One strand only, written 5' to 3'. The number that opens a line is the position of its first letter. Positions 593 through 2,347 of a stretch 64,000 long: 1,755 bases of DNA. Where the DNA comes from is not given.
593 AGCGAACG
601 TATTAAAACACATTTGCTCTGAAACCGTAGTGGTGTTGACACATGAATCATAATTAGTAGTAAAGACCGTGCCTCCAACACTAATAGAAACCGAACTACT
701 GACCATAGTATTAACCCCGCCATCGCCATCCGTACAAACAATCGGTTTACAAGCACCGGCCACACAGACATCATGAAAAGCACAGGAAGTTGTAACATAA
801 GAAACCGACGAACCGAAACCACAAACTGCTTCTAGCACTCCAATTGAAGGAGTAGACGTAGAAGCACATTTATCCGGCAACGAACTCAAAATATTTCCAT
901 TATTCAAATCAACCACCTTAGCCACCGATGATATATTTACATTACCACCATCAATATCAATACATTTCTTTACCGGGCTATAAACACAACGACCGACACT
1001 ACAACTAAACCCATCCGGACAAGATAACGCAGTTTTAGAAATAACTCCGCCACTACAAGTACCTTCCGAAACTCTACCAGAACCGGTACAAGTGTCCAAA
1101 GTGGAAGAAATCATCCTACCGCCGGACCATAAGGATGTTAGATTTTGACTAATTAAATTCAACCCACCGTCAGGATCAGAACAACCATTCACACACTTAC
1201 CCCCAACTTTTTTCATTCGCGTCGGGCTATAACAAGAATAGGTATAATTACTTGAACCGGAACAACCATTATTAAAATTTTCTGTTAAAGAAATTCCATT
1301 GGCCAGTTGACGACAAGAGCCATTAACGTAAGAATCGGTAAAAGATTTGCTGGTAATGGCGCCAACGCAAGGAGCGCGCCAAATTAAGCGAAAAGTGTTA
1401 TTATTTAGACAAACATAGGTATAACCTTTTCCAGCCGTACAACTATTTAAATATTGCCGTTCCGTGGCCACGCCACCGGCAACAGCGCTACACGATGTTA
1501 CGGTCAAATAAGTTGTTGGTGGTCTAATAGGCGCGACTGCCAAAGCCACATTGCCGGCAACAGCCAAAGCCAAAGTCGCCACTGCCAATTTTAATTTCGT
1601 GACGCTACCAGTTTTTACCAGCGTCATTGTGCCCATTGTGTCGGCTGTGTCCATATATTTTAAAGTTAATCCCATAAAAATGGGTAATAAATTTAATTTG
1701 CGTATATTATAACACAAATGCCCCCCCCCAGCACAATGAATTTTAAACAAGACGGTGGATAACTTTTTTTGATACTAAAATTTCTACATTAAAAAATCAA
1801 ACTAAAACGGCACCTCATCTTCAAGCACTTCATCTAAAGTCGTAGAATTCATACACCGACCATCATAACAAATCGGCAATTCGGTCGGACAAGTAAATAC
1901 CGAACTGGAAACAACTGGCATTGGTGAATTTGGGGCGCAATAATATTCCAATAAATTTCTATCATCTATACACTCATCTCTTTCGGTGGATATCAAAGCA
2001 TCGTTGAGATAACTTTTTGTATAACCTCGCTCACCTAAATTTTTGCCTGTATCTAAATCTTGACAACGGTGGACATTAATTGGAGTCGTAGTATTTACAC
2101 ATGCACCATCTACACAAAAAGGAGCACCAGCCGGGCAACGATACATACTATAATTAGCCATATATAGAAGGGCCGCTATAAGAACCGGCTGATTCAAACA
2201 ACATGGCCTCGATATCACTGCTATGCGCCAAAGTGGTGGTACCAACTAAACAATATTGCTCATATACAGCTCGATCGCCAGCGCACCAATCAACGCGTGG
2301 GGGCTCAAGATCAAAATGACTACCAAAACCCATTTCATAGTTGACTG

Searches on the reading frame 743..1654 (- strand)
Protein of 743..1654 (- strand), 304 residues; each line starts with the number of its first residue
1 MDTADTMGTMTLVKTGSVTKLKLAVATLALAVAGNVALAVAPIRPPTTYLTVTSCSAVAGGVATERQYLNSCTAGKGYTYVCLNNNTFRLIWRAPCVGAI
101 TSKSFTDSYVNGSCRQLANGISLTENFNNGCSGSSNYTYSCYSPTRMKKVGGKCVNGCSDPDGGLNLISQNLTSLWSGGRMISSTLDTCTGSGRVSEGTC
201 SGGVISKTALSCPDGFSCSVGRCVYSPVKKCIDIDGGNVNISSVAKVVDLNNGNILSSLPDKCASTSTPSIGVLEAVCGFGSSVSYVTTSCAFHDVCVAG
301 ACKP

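Call 30: find_related_loci(query=A3, collection=genome_contigs, flank=4000)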
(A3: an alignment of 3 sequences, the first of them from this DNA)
Query A3 (304 aa) in genome_contigs; peptide patterns used: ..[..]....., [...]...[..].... (x = any residue, [..] = any of these).
21 stretches matched a pattern; 1 encode a relative of the query (tblastn E <= 1e-3); 1 distinct loci.
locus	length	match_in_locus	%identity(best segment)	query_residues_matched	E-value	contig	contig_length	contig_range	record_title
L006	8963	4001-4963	49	1-304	6e-77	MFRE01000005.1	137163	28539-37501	MAG: Candidatus Magasanikbacteria bacterium RIFOXYD2_FULL_41_14 rifoxyd2_full_scaffold_130, whole genome shotgun sequenc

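Call 31: find_related_loci(query=A3, collection=metagenome_contigs, flank=4000)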
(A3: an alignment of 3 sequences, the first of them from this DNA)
Query A3 (304 aa) in metagenome_contigs; peptide patterns used: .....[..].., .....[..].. (x = any residue, [..] = any of these).
117 stretches matched a pattern; 2 encode a relative of the query (tblastn E <= 1e-3); 2 distinct loci.
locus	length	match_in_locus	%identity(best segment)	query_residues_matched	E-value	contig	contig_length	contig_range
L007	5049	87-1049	49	1-304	8e-77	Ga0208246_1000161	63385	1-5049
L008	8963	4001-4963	49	1-304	9e-77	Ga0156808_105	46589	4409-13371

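Call 47: find_homologous_proteins(query=A3, max_evalue=0.001)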
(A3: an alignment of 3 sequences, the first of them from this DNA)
Query A3 (3 sequences) (304 aa, profile of the alignment): 1 proteins with E <= 0.001 among 8000 candidates.
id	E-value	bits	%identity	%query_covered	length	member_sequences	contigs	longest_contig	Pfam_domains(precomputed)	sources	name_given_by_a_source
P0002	3.6e-181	619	57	100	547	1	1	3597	-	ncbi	-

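Call 48: search_protein_families(library=pfam, proteins=[L006:888-3881:+], max_evalue=0.00001)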
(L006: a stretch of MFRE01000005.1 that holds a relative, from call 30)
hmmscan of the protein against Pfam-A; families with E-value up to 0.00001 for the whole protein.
L006:888-3881:+ (997 aa): 2 families
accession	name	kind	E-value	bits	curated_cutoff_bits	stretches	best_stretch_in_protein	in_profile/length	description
PF18998.6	Flg_new_2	-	4.2e-11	43.1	23.6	1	545-611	3-71/73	Divergent InlB B-repeat domain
PF00932.25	LTD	-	3.8e-09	37.3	34.3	1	617-731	5-106/109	Lamin Tail Domain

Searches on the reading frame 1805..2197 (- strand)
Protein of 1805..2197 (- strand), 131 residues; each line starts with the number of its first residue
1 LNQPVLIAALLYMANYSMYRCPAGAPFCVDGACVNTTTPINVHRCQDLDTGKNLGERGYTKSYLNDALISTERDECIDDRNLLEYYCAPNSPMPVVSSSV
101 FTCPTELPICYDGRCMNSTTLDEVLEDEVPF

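Call 59: find_encoding_contigs(protein=window:1805-2197:-, flank=3000, max_places=10)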
Protein seq(131 aa) (131 aa): 4 contigs read that carry it; 3 places shown.
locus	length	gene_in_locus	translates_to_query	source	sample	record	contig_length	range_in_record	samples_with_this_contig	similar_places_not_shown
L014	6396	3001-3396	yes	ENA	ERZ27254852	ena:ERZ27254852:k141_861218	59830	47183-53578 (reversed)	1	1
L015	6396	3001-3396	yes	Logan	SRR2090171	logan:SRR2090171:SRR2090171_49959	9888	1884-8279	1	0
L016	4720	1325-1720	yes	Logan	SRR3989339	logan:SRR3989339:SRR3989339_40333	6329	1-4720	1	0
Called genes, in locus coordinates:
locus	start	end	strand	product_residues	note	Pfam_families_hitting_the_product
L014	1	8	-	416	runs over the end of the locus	PF01702:TGT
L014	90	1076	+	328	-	-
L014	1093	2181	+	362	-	PF05621:TniB (faint), PF13191:AAA_16 (weak), PF00004:AAA, PF17871:AAA_lid_9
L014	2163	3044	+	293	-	-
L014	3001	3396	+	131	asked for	-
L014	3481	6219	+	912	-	-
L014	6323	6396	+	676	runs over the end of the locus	PF00580:UvrD-helicase, PF13086:AAA_11 (faint), PF13245:AAA_19, PF13604:AAA_30 (faint), PF01443:Viral_helicase1 (faint), PF13087:AAA_12 (faint), PF13361:UvrD_C, PF13538:UvrD_C_2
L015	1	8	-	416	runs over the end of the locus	PF01702:TGT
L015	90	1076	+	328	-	-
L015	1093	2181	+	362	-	PF05621:TniB (faint), PF13191:AAA_16 (weak), PF00004:AAA, PF17871:AAA_lid_9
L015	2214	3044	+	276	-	-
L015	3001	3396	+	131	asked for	-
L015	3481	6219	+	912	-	-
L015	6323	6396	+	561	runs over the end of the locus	?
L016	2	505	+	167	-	?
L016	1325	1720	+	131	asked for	-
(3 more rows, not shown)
